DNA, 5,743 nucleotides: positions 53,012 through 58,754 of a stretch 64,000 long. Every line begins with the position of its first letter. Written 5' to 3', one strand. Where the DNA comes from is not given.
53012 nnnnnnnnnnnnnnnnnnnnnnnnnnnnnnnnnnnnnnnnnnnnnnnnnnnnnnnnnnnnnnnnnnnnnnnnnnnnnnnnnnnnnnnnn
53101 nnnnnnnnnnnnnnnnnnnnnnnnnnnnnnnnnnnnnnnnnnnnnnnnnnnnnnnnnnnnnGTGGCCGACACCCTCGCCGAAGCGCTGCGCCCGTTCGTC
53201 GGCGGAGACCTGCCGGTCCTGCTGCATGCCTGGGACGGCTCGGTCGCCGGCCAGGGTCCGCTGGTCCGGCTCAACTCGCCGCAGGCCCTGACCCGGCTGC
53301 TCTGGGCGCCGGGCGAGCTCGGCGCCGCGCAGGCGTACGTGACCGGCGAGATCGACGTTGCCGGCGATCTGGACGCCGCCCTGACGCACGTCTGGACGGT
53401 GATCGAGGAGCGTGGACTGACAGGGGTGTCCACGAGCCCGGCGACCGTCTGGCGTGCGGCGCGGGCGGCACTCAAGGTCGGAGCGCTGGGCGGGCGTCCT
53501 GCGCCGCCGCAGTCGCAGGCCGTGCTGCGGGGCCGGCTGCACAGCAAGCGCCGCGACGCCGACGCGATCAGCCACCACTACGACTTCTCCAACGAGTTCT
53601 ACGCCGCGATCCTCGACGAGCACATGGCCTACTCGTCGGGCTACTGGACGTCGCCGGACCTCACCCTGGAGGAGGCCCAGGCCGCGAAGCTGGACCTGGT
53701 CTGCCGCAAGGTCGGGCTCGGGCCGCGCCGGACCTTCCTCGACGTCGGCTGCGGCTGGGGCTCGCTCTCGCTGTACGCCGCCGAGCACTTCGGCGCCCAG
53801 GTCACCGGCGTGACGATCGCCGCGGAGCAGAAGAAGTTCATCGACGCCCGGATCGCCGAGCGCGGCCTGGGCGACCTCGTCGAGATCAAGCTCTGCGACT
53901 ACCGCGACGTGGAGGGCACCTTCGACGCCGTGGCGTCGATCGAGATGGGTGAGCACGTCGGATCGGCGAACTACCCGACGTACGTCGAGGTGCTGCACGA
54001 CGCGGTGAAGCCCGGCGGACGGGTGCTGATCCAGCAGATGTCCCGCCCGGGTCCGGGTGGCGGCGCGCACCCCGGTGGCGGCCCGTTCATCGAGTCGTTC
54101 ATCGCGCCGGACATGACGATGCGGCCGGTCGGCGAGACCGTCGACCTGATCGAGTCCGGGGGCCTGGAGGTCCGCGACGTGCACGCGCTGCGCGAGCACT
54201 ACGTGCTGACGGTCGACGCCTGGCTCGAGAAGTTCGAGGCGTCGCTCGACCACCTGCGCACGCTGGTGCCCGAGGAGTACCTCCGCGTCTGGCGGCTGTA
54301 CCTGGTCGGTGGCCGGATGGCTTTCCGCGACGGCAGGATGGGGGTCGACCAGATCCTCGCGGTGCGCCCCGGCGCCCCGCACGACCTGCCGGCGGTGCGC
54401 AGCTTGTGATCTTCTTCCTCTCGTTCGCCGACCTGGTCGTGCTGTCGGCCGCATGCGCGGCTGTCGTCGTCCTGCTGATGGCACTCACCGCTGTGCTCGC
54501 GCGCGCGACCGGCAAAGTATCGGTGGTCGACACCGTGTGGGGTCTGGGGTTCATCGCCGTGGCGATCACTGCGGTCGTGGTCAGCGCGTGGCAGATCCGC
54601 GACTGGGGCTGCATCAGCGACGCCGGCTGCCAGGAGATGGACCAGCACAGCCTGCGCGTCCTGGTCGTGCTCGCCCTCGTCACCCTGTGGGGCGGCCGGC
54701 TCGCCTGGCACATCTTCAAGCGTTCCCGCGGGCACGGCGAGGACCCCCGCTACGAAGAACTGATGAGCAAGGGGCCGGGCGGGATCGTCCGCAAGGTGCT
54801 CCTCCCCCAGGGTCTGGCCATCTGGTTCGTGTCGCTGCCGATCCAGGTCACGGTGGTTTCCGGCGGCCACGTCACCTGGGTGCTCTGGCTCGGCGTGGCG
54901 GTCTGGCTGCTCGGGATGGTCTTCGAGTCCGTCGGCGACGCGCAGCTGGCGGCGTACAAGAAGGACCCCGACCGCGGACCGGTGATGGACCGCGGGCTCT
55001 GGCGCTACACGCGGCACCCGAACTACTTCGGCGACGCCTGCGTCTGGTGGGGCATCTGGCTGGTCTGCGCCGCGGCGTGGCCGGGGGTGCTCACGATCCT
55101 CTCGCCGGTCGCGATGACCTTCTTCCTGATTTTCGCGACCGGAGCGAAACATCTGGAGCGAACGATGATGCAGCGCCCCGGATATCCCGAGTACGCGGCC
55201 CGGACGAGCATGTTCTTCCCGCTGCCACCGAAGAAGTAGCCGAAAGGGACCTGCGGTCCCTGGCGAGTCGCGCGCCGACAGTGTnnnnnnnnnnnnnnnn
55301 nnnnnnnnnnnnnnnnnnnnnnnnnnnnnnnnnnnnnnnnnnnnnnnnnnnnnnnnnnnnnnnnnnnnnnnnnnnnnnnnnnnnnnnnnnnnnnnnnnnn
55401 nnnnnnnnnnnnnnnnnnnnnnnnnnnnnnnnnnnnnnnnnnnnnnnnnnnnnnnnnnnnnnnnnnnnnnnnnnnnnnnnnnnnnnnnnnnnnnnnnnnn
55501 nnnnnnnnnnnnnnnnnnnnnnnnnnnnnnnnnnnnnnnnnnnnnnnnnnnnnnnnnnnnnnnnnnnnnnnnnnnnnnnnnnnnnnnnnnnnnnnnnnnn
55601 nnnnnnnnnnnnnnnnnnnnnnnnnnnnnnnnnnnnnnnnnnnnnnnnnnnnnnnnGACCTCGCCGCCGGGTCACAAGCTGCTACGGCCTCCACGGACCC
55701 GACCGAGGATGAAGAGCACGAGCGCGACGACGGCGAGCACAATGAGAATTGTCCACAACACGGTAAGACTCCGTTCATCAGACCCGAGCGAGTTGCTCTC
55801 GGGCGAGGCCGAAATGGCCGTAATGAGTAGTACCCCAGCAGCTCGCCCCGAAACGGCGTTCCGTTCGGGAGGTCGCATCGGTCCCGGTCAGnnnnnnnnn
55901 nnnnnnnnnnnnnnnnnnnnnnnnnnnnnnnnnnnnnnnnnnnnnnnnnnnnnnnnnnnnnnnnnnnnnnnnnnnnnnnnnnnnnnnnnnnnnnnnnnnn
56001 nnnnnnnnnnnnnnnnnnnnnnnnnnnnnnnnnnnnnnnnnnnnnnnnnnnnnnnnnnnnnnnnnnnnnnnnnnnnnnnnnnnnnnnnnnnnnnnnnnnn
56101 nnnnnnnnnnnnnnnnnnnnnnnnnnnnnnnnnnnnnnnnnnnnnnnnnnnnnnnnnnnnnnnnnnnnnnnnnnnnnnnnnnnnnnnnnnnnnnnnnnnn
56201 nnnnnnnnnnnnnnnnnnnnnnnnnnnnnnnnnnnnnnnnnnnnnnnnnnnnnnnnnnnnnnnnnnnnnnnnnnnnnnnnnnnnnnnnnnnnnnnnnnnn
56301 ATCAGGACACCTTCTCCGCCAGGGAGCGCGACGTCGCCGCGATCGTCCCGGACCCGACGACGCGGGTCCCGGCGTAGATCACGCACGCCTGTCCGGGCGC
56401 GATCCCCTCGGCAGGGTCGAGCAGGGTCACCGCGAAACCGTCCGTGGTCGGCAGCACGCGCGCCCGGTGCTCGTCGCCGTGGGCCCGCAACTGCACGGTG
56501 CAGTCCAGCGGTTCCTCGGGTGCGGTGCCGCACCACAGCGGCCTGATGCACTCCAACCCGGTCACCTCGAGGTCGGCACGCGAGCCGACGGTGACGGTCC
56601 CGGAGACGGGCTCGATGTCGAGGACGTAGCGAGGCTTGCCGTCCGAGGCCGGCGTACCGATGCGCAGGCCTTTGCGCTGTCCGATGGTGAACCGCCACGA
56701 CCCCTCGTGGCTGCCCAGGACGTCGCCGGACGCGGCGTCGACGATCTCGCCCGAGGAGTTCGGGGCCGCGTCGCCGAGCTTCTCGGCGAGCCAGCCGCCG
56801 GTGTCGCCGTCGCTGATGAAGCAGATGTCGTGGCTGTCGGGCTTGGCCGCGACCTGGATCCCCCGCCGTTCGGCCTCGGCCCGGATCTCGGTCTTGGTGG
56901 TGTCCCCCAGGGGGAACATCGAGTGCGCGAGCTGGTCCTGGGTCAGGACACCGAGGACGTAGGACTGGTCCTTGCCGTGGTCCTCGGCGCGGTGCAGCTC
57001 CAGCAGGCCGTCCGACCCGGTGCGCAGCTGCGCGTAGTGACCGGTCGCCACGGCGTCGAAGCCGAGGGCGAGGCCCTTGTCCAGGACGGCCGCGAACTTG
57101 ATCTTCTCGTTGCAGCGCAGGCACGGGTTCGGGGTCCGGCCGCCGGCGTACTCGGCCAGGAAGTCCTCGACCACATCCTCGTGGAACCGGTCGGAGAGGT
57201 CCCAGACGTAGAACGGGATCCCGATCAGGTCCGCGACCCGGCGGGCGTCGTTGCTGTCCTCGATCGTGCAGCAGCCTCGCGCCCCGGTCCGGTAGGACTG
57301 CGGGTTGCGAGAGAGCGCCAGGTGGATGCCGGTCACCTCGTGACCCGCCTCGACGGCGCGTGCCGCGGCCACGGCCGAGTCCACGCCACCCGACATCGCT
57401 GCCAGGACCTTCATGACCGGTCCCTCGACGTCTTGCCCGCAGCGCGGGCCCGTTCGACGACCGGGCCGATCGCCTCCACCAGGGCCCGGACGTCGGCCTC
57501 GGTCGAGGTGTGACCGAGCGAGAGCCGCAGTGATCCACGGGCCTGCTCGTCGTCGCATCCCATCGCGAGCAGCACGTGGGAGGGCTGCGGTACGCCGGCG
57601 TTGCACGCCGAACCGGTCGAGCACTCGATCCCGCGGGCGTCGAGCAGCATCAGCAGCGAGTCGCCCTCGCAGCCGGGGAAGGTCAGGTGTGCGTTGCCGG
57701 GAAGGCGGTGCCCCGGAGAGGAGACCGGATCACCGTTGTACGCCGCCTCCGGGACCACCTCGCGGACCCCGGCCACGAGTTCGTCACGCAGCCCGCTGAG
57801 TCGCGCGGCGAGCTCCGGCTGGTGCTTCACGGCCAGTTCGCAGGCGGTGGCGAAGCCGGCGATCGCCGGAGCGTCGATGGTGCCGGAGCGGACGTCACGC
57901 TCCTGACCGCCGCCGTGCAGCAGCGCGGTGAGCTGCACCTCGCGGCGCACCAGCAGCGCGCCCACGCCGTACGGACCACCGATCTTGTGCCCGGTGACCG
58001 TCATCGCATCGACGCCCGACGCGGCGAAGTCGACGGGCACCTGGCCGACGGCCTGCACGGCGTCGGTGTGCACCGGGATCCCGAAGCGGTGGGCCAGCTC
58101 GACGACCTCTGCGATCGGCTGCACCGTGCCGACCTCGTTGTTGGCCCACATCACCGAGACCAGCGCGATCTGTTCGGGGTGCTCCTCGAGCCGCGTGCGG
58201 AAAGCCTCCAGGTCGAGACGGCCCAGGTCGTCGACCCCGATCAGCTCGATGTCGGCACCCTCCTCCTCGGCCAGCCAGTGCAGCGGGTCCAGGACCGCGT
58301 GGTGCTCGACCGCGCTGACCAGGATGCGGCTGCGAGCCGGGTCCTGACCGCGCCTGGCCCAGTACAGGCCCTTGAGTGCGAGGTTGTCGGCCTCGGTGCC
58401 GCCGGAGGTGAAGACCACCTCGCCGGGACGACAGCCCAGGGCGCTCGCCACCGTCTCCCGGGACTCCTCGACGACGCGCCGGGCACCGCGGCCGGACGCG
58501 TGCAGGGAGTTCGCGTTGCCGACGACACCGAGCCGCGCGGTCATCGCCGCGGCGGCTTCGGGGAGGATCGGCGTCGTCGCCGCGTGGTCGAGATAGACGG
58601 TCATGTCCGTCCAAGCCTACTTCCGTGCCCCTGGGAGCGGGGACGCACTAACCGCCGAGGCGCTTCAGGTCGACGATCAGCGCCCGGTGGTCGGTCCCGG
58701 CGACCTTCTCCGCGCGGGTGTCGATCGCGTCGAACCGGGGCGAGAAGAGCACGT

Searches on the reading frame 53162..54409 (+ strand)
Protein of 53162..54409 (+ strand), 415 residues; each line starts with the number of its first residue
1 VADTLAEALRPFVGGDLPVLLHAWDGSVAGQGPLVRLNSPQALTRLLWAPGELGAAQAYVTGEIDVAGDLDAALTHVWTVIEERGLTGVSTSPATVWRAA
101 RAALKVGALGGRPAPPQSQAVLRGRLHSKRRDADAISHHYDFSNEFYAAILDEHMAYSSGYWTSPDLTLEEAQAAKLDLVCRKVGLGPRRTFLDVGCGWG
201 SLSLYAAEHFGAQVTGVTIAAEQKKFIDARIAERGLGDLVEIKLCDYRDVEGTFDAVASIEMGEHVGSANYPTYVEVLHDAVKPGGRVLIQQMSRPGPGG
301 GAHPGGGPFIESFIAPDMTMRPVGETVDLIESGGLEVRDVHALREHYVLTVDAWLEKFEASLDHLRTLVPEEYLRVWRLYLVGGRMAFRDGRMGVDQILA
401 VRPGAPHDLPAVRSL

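Call 63: search_protein_families(library=pfam, proteins=[window:53162-54409:+], max_evalue=0.0001)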
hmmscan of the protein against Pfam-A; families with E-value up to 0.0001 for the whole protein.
window:53162-54409:+ (415 aa): 6 families
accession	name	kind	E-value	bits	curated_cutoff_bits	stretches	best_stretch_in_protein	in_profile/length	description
PF02353.26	CMAS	-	8.5e-78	261.8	27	1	127-398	1-273/273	Mycolic acid cyclopropane synthetase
PF13649.12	Methyltransf_25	-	2.4e-13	51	27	1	193-286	2-97/97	Methyltransferase domain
PF08241.18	Methyltransf_11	-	1.9e-12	48.1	21.2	1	193-290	1-95/95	Methyltransferase domain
PF08242.18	Methyltransf_12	-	6.3e-10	40.1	30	1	193-288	1-98/98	Methyltransferase domain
PF13489.12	Methyltransf_23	-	1.8e-08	34.7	27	1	187-294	21-120/164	Methyltransferase domain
PF13847.12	Methyltransf_31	-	1.7e-05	25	27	1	191-294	6-113/145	Methyltransferase domain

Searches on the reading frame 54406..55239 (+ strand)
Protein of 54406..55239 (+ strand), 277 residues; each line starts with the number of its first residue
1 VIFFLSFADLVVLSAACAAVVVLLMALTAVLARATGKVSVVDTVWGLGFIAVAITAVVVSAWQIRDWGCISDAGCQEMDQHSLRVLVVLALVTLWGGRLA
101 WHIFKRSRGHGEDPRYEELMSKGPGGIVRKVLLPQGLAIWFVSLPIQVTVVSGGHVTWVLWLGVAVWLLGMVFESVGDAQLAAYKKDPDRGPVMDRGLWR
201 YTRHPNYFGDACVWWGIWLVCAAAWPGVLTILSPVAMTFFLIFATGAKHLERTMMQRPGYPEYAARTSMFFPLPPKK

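Call 63: search_protein_families(library=pfam, proteins=[window:54406-55239:+], max_evalue=0.0001)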
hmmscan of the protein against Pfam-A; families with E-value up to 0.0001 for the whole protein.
window:54406-55239:+ (277 aa): 3 families
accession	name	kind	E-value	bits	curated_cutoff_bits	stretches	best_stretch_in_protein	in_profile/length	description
PF06966.17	DUF1295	-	9.6e-62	209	20.4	1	31-267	4-235/235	Protein of unknown function (DUF1295)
PF02544.21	Steroid_dh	-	4.1e-08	33.8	22.6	1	157-262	38-140/150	3-oxo-5-alpha-steroid 4-dehydrogenase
PF04191.18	PEMT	-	6.7e-07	30.2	25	1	164-243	12-92/105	Phospholipid methyltransferase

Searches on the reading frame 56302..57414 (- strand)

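Call 63: search_protein_families(library=pfam, proteins=[window:56302-57414:-], max_evalue=0.0001)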
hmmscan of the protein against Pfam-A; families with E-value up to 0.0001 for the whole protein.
window:56302-57414:- (370 aa): 3 families
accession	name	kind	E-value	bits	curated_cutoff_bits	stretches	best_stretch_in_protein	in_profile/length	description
PF03054.22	tRNA_Me_trans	-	1e-73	247.7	20.6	1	1-201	1-201/202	tRNA methyl transferase HUP domain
PF20259.3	tRNA_Me_trans_M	-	6.9e-20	70.8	27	1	214-277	5-65/66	tRNA methyl transferase PRC-barrel domain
PF20258.4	tRNA_Me_trans_C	-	5.6e-18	65.5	20.6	1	286-358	3-77/77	Aminomethyltransferase beta-barrel domain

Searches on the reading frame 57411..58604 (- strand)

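Call 64: search_protein_families(library=pfam, proteins=[window:57411-58604:-], max_evalue=0.0001)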
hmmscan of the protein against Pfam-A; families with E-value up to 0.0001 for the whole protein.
window:57411-58604:- (397 aa): 2 families
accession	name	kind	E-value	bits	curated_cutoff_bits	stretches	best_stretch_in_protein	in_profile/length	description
PF00266.25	Aminotran_5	-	1.2e-63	215.7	21.5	1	3-375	1-371/371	Aminotransferase class-V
PF01212.27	Beta_elim_lyase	-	5.4e-11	42.8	27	1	42-222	31-213/288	Beta-eliminating lyase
